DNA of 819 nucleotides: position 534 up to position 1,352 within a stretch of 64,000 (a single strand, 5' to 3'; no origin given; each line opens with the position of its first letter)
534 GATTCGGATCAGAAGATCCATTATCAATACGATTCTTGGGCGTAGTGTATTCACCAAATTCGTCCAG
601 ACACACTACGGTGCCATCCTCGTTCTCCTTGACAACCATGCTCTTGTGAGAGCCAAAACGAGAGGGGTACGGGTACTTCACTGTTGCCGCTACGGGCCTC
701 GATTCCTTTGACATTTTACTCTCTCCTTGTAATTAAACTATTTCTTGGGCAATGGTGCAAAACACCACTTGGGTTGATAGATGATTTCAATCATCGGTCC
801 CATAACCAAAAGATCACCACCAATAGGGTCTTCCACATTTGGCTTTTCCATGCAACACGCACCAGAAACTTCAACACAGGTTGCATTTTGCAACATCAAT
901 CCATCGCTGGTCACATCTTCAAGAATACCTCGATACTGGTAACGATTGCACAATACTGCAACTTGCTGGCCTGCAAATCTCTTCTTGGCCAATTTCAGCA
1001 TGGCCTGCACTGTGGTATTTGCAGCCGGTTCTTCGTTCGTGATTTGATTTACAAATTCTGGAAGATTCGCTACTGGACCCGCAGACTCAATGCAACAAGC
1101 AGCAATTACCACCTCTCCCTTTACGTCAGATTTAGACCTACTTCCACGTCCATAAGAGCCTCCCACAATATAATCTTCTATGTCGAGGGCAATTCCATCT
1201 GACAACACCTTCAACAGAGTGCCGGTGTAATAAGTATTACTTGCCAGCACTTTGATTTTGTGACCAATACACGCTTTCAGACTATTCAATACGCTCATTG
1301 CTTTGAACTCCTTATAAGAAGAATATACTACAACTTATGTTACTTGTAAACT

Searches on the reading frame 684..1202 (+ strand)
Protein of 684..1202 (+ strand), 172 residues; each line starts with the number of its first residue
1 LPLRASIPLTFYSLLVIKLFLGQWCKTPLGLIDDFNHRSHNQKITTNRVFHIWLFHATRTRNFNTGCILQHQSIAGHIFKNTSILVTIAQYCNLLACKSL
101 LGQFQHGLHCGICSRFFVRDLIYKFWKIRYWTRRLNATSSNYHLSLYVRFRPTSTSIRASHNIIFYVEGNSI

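Call 71: search_protein_families(library=pfam, alignment_id=A3, max_evalue=0.001)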
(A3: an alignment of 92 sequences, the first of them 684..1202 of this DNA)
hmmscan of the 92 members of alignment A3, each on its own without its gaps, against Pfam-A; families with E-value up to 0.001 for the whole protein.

A. member 1, window:684-1202:+ (172 aa): 0 families

B. families by the number of members that match (of 92 scanned): 3 families
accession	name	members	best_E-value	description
PF01396.24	Zn_ribbon_Top1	1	3.9e-12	Topoisomerase DNA binding C4 zinc finger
PF00188.32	CAP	1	9.8e-12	Cysteine-rich secretory protein family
PF03161.18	LAGLIDADG_2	1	1.4e-10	LAGLIDADG DNA endonuclease family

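Call 73: search_protein_families(library=phrogs, alignment_id=A3, max_evalue=0.00001)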
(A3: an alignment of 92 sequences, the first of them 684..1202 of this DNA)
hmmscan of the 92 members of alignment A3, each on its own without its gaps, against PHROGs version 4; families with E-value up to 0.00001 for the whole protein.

A. member 1, window:684-1202:+ (172 aa): 0 families

B. families by the number of members that match (of 92 scanned): 6 families
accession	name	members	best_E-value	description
phrog_16914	-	1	4.2e-17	sporulation protein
phrog_99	-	1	9.6e-09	HNH endonuclease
phrog_11243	-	1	2.2e-07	-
phrog_2169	-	1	6.6e-07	membrane protein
phrog_21557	-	1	1.3e-06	-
phrog_374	-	1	5.9e-06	HNH endonuclease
